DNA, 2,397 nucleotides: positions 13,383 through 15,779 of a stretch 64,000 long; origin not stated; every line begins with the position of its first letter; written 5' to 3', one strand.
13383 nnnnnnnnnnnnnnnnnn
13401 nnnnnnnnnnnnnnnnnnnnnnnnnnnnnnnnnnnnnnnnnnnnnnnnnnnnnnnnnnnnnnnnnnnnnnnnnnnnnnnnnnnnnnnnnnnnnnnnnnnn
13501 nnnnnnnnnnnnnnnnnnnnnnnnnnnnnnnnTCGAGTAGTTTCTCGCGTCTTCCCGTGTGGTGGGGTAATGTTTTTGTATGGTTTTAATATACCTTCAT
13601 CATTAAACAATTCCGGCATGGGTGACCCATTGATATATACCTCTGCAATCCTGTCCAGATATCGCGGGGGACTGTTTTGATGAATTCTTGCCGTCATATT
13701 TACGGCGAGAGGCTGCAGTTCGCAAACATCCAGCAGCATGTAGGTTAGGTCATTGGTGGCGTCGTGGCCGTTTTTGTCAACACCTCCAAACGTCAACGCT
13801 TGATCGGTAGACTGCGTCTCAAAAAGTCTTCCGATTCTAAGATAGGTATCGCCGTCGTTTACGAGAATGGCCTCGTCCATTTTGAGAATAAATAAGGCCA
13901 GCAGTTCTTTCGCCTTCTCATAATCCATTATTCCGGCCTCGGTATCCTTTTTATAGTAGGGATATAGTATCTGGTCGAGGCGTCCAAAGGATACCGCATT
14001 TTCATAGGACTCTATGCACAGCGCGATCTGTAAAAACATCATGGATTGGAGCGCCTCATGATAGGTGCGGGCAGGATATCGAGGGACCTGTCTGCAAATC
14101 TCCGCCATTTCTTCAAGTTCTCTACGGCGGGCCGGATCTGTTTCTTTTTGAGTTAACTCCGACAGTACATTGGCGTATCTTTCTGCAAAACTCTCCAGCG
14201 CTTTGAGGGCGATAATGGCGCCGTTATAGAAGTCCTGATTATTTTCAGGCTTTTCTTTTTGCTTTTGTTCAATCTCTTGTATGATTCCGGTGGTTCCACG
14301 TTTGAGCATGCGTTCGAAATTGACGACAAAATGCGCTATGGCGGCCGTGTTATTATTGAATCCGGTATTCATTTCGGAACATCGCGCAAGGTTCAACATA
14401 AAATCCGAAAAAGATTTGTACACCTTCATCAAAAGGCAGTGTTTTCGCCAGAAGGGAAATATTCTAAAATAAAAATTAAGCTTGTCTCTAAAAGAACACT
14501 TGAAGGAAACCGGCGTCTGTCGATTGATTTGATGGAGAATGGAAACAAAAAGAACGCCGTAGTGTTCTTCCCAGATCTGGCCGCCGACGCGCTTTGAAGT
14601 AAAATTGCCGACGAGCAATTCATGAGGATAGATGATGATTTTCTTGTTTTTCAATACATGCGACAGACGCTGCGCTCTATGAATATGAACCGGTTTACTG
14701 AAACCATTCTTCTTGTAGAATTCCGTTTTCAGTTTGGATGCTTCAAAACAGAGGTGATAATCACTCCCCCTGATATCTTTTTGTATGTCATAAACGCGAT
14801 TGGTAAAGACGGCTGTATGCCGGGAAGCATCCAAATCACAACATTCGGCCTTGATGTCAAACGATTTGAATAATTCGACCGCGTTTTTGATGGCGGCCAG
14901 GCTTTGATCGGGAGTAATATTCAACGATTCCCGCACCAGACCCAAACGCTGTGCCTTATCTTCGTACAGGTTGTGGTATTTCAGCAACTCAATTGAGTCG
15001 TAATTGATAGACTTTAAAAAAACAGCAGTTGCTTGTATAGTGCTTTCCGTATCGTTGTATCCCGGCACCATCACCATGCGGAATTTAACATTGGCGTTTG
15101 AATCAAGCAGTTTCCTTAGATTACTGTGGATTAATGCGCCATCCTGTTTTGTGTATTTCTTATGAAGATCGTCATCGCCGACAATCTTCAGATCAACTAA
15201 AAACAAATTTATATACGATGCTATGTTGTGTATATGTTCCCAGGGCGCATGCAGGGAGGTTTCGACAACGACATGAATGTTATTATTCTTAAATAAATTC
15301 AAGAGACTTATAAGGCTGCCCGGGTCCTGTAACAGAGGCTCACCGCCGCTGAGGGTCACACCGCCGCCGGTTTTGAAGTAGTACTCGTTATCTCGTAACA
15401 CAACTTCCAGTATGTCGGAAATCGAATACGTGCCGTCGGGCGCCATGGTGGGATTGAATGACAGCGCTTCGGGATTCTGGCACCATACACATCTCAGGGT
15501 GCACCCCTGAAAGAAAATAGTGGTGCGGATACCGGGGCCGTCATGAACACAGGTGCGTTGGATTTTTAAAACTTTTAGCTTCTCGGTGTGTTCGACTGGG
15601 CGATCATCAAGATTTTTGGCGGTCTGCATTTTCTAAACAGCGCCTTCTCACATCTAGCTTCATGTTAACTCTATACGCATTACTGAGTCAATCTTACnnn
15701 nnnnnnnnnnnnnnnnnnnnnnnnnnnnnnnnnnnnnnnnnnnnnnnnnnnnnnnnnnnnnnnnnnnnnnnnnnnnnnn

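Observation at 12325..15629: Glycyl-radical-enzyme activase fused in frame to its own GRE, in a low-G+C islet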

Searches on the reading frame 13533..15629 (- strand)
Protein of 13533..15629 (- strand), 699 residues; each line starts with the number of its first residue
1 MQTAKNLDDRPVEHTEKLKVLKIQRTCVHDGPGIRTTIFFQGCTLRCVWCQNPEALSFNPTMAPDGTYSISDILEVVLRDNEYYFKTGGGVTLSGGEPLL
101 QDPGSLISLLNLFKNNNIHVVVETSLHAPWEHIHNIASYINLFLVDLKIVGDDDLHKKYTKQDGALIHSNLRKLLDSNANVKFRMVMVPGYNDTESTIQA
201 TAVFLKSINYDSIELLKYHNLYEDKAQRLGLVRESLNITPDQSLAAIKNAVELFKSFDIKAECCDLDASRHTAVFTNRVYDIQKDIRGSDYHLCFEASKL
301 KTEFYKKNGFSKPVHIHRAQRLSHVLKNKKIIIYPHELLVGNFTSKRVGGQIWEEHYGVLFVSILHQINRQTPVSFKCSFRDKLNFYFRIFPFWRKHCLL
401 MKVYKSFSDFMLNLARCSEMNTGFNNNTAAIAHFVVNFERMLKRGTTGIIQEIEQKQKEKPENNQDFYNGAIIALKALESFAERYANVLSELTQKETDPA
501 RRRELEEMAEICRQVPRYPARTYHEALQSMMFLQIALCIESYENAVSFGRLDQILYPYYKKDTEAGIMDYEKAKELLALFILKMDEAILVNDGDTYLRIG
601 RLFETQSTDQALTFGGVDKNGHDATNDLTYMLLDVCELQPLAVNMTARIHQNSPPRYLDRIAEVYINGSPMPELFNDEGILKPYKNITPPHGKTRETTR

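Call 3: search_protein_families(library=pfam, proteins=[window:13533-15629:-], max_evalue=0.01)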
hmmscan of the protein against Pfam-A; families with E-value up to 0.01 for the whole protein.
window:13533-15629:- (699 aa): 3 families
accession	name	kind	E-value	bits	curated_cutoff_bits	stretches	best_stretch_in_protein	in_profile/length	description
PF02901.20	PFL-like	-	3.4e-90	304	24.3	1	277-682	3-410/647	Pyruvate formate lyase-like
PF04055.27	Radical_SAM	-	1.5e-17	64.7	29.5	1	38-195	2-158/166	Radical SAM superfamily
PF13353.11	Fer4_12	-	5.2e-12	46.7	22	1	30-134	2-98/137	4Fe-4S single cluster domain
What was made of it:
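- Checked: Pfam (call 3): the 699-aa ORF 13530..15629(-) has Radical_SAM (aa 38-195, E 1.5e-17) and Fer4_12 (aa 30-134), then PFL-like (aa 277-682, profile 3-410 of 647, E 3.4e-90).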

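Call 6: find_homologous_proteins(query=window:13533-15629:-, max_evalue=1e-10)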
Query window:13533-15629:- (699 aa): 622 proteins with E <= 1e-10 among 8000 candidates; the best 120 are listed.
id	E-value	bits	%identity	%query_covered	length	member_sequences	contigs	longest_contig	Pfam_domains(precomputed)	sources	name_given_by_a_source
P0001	0.0e+0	1619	100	100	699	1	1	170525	PF02901.21,PF04055.28,PF13353.12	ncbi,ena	-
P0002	0.0e+0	1287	80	99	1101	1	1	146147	PF02901.21,PF04055.28,PF13353.12,PF01228.27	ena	-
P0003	0.0e+0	1281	80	99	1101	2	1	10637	PF02901.21,PF04055.28,PF13353.12,PF01228.27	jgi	jgi:formate C-acetyltransferase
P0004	0.0e+0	1277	79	99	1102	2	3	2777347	PF02901.21,PF04055.28,PF13353.12,PF01228.27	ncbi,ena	ncbi:MAG: pyruvate formate lyase family protein [Smithella sp.]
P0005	0.0e+0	1262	77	99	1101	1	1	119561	PF02901.21,PF04055.28,PF13353.12,PF01228.27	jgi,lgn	-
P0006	0.0e+0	1258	78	99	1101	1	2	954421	PF02901.21,PF04055.28,PF13353.12,PF01228.27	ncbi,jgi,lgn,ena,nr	ncbi:MAG: hypothetical protein CVU55_02775 [Deltaproteobacteria bacterium HGW-Deltaproteobacteria-13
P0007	0.0e+0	1244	76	99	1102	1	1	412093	PF02901.21,PF04055.28,PF13353.12,PF01228.27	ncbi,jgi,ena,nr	ncbi:MAG TPA: pyruvate formate lyase family protein [Smithella sp.]|nr:pyruvate formate lyase family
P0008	0.0e+0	1241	76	98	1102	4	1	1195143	PF02901.21,PF04055.28,PF13353.12,PF01228.27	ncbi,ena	-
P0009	0.0e+0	1240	77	99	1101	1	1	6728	PF02901.21,PF04055.28,PF13353.12,PF01228.27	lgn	-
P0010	0.0e+0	1235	77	99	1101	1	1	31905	PF02901.21,PF04055.28,PF13353.12,PF01228.27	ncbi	ncbi:MAG: pyruvate formate lyase family protein [Smithella sp.]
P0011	0.0e+0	1232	76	99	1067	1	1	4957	PF02901.21,PF04055.28,PF13353.12,PF01228.27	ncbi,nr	ncbi:MAG: radical SAM protein, partial [Deltaproteobacteria bacterium]|nr:radical SAM protein [Delta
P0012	0.0e+0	1232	75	99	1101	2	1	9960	PF02901.21,PF04055.28,PF13353.12,PF01228.27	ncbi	ncbi:MAG: pyruvate formate lyase family protein [Smithella sp.]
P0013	0.0e+0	1231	76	99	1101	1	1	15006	PF02901.21,PF04055.28,PF13353.12,PF01228.27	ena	-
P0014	0.0e+0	1227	77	97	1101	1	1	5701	PF02901.21,PF04055.28,PF13353.12,PF01228.27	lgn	-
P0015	0.0e+0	1225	79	95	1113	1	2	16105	PF02901.21,PF04055.28,PF13353.12,PF01228.27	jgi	jgi:formate C-acetyltransferase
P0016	0.0e+0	1222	76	99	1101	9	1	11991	PF02901.21,PF04055.28,PF13353.12,PF01228.27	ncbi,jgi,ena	-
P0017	0.0e+0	1221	74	99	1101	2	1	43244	PF02901.21,PF04055.28,PF13353.12,PF01228.27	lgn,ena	-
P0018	0.0e+0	1211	75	99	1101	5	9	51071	PF02901.21,PF04055.28,PF13353.12,PF01228.27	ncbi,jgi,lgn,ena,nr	ncbi:MAG TPA: pyruvate formate lyase family protein [Smithella sp.]|nr:pyruvate formate lyase family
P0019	0.0e+0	1207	75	97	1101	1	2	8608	PF02901.21,PF04055.28,PF13353.12,PF01228.27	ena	-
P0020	0.0e+0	1206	74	98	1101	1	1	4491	PF02901.21,PF04055.28,PF13353.12,PF01228.27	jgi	jgi:pyruvate formate-lyase/glycerol dehydratase family glycyl radical enzyme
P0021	0.0e+0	1200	73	98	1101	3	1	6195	PF02901.21,PF04055.28,PF13353.12,PF01228.27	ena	-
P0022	0.0e+0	1198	74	98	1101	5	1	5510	PF02901.21,PF04055.28,PF13353.12,PF01228.27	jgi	-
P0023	0.0e+0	1196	74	98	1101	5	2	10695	PF02901.21,PF04055.28,PF13353.12,PF01228.27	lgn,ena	-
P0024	0.0e+0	1194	75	97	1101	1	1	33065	PF02901.21,PF04055.28,PF13353.12,PF01228.27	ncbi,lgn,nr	ncbi:MAG: radical SAM protein [Syntrophaceae bacterium]|nr:radical SAM protein [Syntrophaceae bacter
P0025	0.0e+0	1194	74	98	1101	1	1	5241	PF02901.21,PF04055.28,PF13353.12,PF01228.27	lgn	-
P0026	0.0e+0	1194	74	98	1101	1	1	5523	PF02901.21,PF04055.28,PF13353.12,PF01228.27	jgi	jgi:formate C-acetyltransferase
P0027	0.0e+0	1193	74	99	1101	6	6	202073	PF02901.21,PF04055.28,PF13353.12,PF01228.27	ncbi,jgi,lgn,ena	-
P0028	0.0e+0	1187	74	98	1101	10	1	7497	PF02901.21,PF04055.28,PF13353.12,PF01228.27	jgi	jgi:formate C-acetyltransferase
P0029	0.0e+0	1184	74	97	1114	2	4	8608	PF02901.21,PF04055.28,PF13353.12,PF01228.27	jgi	jgi:pyruvate formate-lyase/glycerol dehydratase family glycyl radical enzyme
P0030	0.0e+0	1183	74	98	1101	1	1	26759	PF02901.21,PF04055.28,PF13353.12,PF01228.27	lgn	-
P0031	0.0e+0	1182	77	95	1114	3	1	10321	PF02901.21,PF04055.28,PF13353.12,PF01228.27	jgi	jgi:pyruvate formate-lyase/glycerol dehydratase family glycyl radical enzyme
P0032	0.0e+0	1176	76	95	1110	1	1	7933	PF02901.21,PF04055.28,PF13353.12,PF01228.27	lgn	-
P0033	0.0e+0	1174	73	98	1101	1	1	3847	PF02901.21,PF04055.28,PF13353.12,PF01228.27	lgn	-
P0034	0.0e+0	1171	72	98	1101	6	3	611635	PF02901.21,PF04055.28,PF13353.12,PF01228.27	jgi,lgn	jgi:formate C-acetyltransferase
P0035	0.0e+0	1170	76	95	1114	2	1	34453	PF02901.21,PF04055.28,PF13353.12,PF01228.27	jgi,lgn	jgi:formate C-acetyltransferase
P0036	0.0e+0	1166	74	97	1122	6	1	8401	PF02901.21,PF04055.28,PF13353.12,PF01228.27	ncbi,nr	ncbi:MAG: radical SAM protein [Desulfobacteraceae bacterium]|nr:radical SAM protein [Desulfobacterac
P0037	0.0e+0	1166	74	97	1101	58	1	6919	PF02901.21,PF04055.28,PF13353.12,PF01228.27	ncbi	-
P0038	0.0e+0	1163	74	95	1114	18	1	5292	PF02901.21,PF04055.28,PF13353.12,PF01228.27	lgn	-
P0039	0.0e+0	1162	74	98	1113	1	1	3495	PF02901.21,PF04055.28,PF13353.12,PF01228.27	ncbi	-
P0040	0.0e+0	1152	75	95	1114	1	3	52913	PF02901.21,PF04055.28,PF13353.12,PF01228.27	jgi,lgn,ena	-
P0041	0.0e+0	1150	75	95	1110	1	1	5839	PF02901.21,PF04055.28,PF13353.12,PF01228.27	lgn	-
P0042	0.0e+0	1150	75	95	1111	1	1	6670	PF02901.21,PF04055.28,PF13353.12,PF01228.27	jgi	jgi:formate C-acetyltransferase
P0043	0.0e+0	1147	72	98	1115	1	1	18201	PF02901.21,PF04055.28,PF13353.12,PF01228.27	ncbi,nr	ncbi:MAG: radical SAM protein [bacterium]|nr:radical SAM protein [bacterium]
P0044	0.0e+0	1145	72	97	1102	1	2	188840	PF02901.21,PF04055.28,PF13353.12,PF01228.27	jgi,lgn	jgi:formate C-acetyltransferase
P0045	0.0e+0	1141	73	96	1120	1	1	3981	PF02901.21,PF04055.28,PF13353.12,PF01228.27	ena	-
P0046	0.0e+0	1136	71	97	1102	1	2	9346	PF02901.21,PF04055.28,PF13353.12,PF01228.27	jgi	jgi:formate C-acetyltransferase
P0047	0.0e+0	1136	71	97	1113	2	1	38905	PF02901.21,PF04055.28,PF13353.12,PF01228.27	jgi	-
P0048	0.0e+0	1134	72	97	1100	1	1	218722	PF02901.21,PF04055.28,PF13353.12,PF01228.27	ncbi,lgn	ncbi:MAG: pyruvate formate lyase family protein [Thermodesulfobacteriota bacterium]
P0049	0.0e+0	1134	72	95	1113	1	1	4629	PF02901.21,PF04055.28,PF13353.12,PF01228.27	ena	-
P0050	0.0e+0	1133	73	96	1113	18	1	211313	PF02901.21,PF04055.28,PF13353.12,PF01228.27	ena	-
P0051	0.0e+0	1132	72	97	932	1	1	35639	PF02901.21,PF04055.28,PF13353.12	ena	-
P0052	0.0e+0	1132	71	97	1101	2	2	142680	PF02901.21,PF04055.28,PF13353.12,PF01228.27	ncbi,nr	ncbi:MAG: radical SAM protein [Desulfobacterales bacterium]|nr:radical SAM protein [Desulfobacterale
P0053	0.0e+0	1131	72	96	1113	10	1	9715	PF02901.21,PF04055.28,PF13353.12,PF01228.27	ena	-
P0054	0.0e+0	1130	71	97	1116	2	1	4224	PF02901.21,PF04055.28,PF13353.12,PF01228.27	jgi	-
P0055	0.0e+0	1129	70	97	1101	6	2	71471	PF02901.21,PF04055.28,PF13353.12,PF01228.27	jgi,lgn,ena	-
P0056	0.0e+0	1129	71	96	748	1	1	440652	PF02901.21,PF04055.28,PF13353.12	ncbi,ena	-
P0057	0.0e+0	1128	72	95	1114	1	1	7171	PF02901.21,PF04055.28,PF13353.12,PF01228.27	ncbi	-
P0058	0.0e+0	1127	70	98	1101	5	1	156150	PF02901.21,PF04055.28,PF13353.12,PF01228.27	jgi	-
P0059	0.0e+0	1127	72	95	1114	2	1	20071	PF02901.21,PF04055.28,PF13353.12,PF01228.27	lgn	-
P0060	0.0e+0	1126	72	97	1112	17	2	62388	PF02901.21,PF04055.28,PF13353.12,PF01228.27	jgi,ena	jgi:formate C-acetyltransferase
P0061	0.0e+0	1125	73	95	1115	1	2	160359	PF02901.21,PF04055.28,PF13353.12,PF01228.27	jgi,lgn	jgi:formate C-acetyltransferase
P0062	0.0e+0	1124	73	95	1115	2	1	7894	PF02901.21,PF04055.28,PF13353.12,PF01228.27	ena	-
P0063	0.0e+0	1123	72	96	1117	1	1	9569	PF02901.21,PF04055.28,PF13353.12,PF01228.27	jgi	jgi:pyruvate formate-lyase/glycerol dehydratase family glycyl radical enzyme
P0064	0.0e+0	1120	71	98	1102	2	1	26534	PF02901.21,PF04055.28,PF13353.12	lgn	-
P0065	0.0e+0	1119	72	95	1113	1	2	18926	PF02901.21,PF04055.28,PF13353.12,PF01228.27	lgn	-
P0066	0.0e+0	1118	70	98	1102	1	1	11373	PF02901.21,PF04055.28,PF13353.12,PF01228.27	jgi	jgi:formate C-acetyltransferase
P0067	0.0e+0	1115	72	95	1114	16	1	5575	PF02901.21,PF04055.28,PF13353.12,PF01228.27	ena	-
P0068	0.0e+0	1114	71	96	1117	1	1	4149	PF02901.21,PF04055.28,PF13353.12,PF01228.27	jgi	jgi:formate C-acetyltransferase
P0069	0.0e+0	1114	72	95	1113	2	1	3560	PF02901.21,PF04055.28,PF13353.12,PF01228.27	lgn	-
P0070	0.0e+0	1113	71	97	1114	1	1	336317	PF02901.21,PF04055.28,PF13353.12,PF01228.27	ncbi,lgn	-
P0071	0.0e+0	1111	72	95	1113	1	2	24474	PF02901.21,PF04055.28,PF13353.12,PF01228.27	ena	-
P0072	0.0e+0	1110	71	96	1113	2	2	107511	PF02901.21,PF04055.28,PF13353.12,PF01228.27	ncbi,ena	-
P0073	0.0e+0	1109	71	97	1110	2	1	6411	PF02901.21,PF04055.28,PF13353.12,PF01228.27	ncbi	-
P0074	0.0e+0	1109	73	96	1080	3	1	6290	PF02901.21,PF04055.28,PF13353.12,PF01228.27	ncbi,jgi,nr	ncbi:MAG: radical SAM protein [Deltaproteobacteria bacterium]|nr:radical SAM protein [Deltaproteobac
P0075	0.0e+0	1108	71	96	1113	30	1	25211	PF02901.21,PF04055.28,PF13353.12,PF01228.27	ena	-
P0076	0.0e+0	1107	71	95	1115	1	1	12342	PF02901.21,PF04055.28,PF13353.12,PF01228.27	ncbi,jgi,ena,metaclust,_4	metaclust:\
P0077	0.0e+0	1107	71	97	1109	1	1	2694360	PF02901.21,PF04055.28,PF13353.12,PF01228.27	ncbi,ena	-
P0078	0.0e+0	1107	71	96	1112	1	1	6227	PF02901.21,PF04055.28,PF13353.12,PF01228.27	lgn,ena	-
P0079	0.0e+0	1105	70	97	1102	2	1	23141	PF02901.21,PF04055.28,PF13353.12,PF01228.27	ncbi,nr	ncbi:MAG: radical SAM protein [Deltaproteobacteria bacterium]|nr:radical SAM protein [Deltaproteobac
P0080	0.0e+0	1105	69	99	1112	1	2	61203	PF02901.21,PF04055.28,PF13353.12,PF01228.27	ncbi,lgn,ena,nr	ncbi:MAG: pyruvate formate lyase family protein [Smithellaceae bacterium]|nr:pyruvate formate lyase 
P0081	0.0e+0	1104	71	95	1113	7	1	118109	PF02901.21,PF04055.28,PF13353.12,PF01228.27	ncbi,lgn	ncbi:MAG TPA: pyruvate formate lyase family protein [Desulfomonilia bacterium]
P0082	0.0e+0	1103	71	95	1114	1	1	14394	PF02901.21,PF04055.28,PF13353.12,PF01228.27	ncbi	-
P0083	0.0e+0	1102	71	95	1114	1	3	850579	PF02901.21,PF04055.28,PF13353.12,PF01228.27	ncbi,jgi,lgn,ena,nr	ncbi:MAG: hypothetical protein CVV44_01335 [Spirochaetae bacterium HGW-Spirochaetae-1]|jgi:formate C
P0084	0.0e+0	1101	69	97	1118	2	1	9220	PF02901.21,PF04055.28,PF13353.12,PF01228.27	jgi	-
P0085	0.0e+0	1099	71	95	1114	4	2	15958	PF02901.21,PF04055.28,PF13353.12,PF01228.27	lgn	-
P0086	0.0e+0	1097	70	97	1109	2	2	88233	PF02901.21,PF04055.28,PF13353.12,PF01228.27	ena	-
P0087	0.0e+0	1094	69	99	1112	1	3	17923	PF02901.21,PF04055.28,PF13353.12,PF01228.27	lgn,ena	-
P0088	0.0e+0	1093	70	95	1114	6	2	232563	PF02901.21,PF04055.28,PF13353.12,PF01228.27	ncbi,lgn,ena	-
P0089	0.0e+0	1091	69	98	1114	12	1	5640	PF02901.21,PF04055.28,PF13353.12,PF01228.27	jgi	-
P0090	0.0e+0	1088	70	95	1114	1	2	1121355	PF02901.21,PF04055.28,PF13353.12,PF01228.27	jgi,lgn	-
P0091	0.0e+0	1087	68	97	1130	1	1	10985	PF02901.21,PF04055.28,PF13353.12,PF01228.27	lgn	-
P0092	0.0e+0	1086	69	97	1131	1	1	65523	PF02901.21,PF04055.28,PF13353.12,PF01228.27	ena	-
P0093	0.0e+0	1085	70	97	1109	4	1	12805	PF02901.21,PF04055.28,PF13353.12,PF01228.27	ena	-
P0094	0.0e+0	1085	69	95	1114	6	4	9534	PF02901.21,PF04055.28,PF13353.12,PF01228.27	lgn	-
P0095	0.0e+0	1085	70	95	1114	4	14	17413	PF02901.21,PF04055.28,PF13353.12,PF01228.27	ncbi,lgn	ncbi:MAG: pyruvate formate lyase family protein [Desulfomonilia bacterium]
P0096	0.0e+0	1083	69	98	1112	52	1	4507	PF02901.21,PF04055.28,PF13353.12,PF01228.27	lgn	-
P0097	0.0e+0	1082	67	99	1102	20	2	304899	PF02901.21,PF04055.28,PF13353.12,PF01228.27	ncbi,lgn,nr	ncbi:MAG: hypothetical protein APR62_10815 [Smithella sp. SDB]|nr:MAG: hypothetical protein APR62_10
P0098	0.0e+0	1082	69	97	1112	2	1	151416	PF02901.21,PF04055.28,PF13353.12,PF01228.27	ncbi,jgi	jgi:formate C-acetyltransferase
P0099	0.0e+0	1081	70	95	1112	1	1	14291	PF02901.21,PF04055.28,PF13353.12,PF01228.27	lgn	-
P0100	0.0e+0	1081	68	98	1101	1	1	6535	PF02901.21,PF04055.28,PF13353.12,PF01228.27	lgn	-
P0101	0.0e+0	1079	69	95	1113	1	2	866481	PF02901.21,PF04055.28,PF13353.12,PF01228.27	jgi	jgi:pyruvate formate-lyase/glycerol dehydratase family glycyl radical enzyme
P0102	0.0e+0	1077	69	95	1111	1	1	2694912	PF02901.21,PF04055.28,PF13353.12,PF01228.27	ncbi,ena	-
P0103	0.0e+0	1076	70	96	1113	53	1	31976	PF02901.21,PF04055.28,PF13353.12,PF01228.27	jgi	-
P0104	0.0e+0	1076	68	97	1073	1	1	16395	PF02901.21,PF04055.28,PF13353.12,PF01228.27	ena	-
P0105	0.0e+0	1075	68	97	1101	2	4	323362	PF02901.21,PF04055.28,PF13353.12,PF01228.27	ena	-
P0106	0.0e+0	1075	68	95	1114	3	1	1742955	PF02901.21,PF04055.28,PF13353.12,PF01228.27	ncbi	-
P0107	0.0e+0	1073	69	96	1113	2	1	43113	PF02901.21,PF04055.28,PF13353.12,PF01228.27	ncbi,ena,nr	ncbi:MAG: radical SAM protein [Myxococcales bacterium]|nr:radical SAM protein [Myxococcales bacteriu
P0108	0.0e+0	1072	70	95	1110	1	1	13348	PF02901.21,PF04055.28,PF13353.12,PF01228.27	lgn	-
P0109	0.0e+0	1071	69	94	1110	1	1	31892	PF02901.21,PF04055.28,PF13353.12,PF01228.27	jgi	-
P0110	0.0e+0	1071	70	95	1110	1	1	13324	PF02901.21,PF04055.28,PF13353.12,PF01228.27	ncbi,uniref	ncbi:pyruvate formate lyase family protein [candidate division CSSED10-310 bacterium]|uniref:Pyruvat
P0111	0.0e+0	1071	68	95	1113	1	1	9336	PF02901.21,PF04055.28,PF13353.12,PF01228.27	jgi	jgi:pyruvate-formate lyase/pyruvate-formate lyase-activating enzyme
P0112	0.0e+0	1070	70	96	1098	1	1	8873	PF02901.21,PF04055.28,PF13353.12,PF01228.27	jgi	jgi:pyruvate formate-lyase/glycerol dehydratase family glycyl radical enzyme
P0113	0.0e+0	1069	68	95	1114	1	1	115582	PF02901.21,PF04055.28,PF13353.12,PF01228.27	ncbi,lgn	-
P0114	0.0e+0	1069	70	95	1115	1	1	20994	PF02901.21,PF04055.28,PF13353.12,PF01228.27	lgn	-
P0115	0.0e+0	1068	70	95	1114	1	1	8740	PF02901.21,PF04055.28,PF13353.12,PF01228.27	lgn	-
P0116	0.0e+0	1068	69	95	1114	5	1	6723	PF02901.21,PF04055.28,PF13353.12,PF01228.27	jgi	-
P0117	0.0e+0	1067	69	95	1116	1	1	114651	PF02901.21,PF04055.28,PF13353.12,PF01228.27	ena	-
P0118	0.0e+0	1064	68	95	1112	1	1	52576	PF02901.21,PF04055.28,PF13353.12,PF01228.27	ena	-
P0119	0.0e+0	1058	68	97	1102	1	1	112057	PF02901.21,PF04055.28,PF13353.12,PF01228.27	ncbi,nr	ncbi:MAG: radical SAM protein [Desulfobacterales bacterium]|nr:radical SAM protein [Desulfobacterale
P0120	0.0e+0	1056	66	98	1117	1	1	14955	PF02901.21,PF04055.28,PF13353.12,PF01228.27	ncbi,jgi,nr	ncbi:MAG: radical SAM protein [Myxococcales bacterium]|nr:MAG: radical SAM protein [Myxococcales bac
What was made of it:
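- The same 699-aa product is recorded in the public collection (P0001, call 6). 116 of the 120 best hits are fused (call 6).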

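Call 11: find_encoding_contigs(protein=P0001, flank=10000, max_places=3)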
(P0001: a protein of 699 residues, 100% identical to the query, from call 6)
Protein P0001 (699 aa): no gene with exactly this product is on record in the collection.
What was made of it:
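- Tried and rejected: It is not on record, so neither the organism nor the reads could be obtained (call 11).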

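Call 12: list_cluster_members(proteins=[P0001, P0004, P0006])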
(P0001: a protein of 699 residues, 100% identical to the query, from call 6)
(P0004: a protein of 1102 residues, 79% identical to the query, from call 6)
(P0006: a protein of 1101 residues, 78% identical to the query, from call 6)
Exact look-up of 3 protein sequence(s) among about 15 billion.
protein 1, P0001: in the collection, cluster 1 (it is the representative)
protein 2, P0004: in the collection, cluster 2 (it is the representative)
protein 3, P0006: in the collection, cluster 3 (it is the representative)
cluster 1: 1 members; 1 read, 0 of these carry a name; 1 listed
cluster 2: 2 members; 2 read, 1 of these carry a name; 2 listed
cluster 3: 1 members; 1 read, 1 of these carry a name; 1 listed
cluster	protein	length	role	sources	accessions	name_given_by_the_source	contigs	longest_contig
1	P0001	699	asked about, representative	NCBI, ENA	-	-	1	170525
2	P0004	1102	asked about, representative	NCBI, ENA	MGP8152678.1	MAG: pyruvate formate lyase family protein [Smithella sp.]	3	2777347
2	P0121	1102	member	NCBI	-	-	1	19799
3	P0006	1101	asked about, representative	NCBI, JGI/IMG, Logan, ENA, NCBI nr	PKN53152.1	MAG: hypothetical protein CVU55_02775 [Deltaproteobacteria bacterium ... | formate C-acetyltransferase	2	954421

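Call 13: find_encoding_contigs(protein=P0004, flank=8000, max_places=2)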
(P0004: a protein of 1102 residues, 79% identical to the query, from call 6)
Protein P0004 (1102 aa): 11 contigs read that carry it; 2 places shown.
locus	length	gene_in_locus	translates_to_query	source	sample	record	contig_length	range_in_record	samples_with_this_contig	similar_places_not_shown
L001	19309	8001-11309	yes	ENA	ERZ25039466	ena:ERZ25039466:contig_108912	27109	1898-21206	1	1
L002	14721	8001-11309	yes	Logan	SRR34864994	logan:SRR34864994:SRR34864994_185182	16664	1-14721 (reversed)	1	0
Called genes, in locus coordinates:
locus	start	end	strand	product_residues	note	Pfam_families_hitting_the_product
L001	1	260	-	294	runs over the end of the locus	PF00950:ABC-3, PF01032:FecCD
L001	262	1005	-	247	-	PF00005:ABC_tran, PF02463:SMC_N (faint), PF13401:AAA_22 (faint), PF13558:SbcC_Walker_B (faint), PF13304:AAA_21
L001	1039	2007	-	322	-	PF01297:ZnuA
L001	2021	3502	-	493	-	-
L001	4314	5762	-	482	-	PF04966:OprB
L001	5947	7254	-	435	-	PF01566:Nramp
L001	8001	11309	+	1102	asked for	PF13353:Fer4_12, PF04055:Radical_SAM, PF02901:PFL-like, PF01228:Gly_radical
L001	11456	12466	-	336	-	PF00586:AIRS, PF02769:AIRS_C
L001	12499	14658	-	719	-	PF07503:zf-HYPF, PF01300:Sua5_yciO_yrdC, PF17788:HypF_C, PF22521:HypF_C_2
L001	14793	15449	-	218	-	PF02492:cobW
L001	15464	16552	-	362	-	PF01924:HypD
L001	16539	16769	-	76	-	PF01455:HupF_HypC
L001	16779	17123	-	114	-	PF01155:HypA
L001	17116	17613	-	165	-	PF01750:HycI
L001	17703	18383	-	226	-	PF01292:Ni_hydr_CYTB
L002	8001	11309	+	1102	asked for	PF13353:Fer4_12, PF04055:Radical_SAM, PF02901:PFL-like, PF01228:Gly_radical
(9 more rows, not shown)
